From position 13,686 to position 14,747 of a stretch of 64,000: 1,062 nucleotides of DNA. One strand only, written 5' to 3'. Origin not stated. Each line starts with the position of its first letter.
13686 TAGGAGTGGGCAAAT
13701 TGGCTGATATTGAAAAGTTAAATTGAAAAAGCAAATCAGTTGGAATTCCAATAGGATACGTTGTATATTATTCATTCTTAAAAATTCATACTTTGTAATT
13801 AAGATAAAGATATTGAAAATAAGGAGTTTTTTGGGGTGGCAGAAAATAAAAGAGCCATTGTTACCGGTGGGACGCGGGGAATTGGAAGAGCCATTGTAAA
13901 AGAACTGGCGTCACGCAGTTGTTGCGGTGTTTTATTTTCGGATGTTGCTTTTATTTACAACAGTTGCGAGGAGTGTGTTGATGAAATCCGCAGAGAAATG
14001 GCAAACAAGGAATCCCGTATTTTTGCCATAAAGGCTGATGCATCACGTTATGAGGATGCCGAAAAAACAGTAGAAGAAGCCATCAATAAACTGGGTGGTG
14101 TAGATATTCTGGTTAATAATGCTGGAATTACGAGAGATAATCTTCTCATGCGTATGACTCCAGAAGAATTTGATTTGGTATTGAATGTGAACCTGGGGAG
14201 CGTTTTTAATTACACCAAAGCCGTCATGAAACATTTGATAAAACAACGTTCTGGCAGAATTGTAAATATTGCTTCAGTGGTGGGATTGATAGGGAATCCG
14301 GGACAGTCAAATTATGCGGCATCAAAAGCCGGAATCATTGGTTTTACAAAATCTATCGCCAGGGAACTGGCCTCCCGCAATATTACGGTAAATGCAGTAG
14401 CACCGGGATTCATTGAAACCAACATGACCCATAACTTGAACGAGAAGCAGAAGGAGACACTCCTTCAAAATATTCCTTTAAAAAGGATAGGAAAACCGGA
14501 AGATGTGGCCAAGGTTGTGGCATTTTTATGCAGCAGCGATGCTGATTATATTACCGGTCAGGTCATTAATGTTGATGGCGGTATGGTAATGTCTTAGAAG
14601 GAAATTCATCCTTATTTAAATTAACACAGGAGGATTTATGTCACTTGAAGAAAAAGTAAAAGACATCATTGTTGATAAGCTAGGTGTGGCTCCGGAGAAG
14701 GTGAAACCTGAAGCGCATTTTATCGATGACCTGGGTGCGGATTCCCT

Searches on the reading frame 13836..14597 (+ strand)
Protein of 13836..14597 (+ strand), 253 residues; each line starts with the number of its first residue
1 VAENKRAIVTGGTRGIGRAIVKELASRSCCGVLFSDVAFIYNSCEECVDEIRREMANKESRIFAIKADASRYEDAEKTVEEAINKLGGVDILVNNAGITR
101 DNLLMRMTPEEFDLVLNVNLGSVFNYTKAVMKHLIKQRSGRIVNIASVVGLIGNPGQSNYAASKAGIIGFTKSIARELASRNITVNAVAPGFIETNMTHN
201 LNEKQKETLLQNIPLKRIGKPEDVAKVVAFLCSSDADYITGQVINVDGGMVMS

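Call 72: search_protein_families(library=pfam, proteins=[window:13836-14597:+], max_evalue=1)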
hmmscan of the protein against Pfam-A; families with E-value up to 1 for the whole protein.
window:13836-14597:+ (253 aa): 7 families
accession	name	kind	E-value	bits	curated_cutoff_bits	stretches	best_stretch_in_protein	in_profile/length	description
PF13561.12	adh_short_C2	-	7.3e-63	212.7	27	1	14-250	6-235/236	Enoyl-(Acyl carrier protein) reductase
PF00106.31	adh_short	-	3.1e-60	203.4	26.6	1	5-205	1-194/195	short chain dehydrogenase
PF08659.16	KR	-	1.2e-17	64.9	22.6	1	8-171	4-160/180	KR domain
PF23441.1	SDR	-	0.00038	20.4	27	1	112-251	110-256/258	SDR-like rossmann domain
PF05175.20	MTS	-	0.018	15.2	23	1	127-219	20-112/170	Methyltransferase small domain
PF12240.13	Angiomotin_C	-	0.045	13.7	23.5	1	43-148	54-156/200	Angiomotin C terminal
PF13460.12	NAD_binding_10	-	0.054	13.8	27.2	1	11-229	1-178/184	NAD(P)H-binding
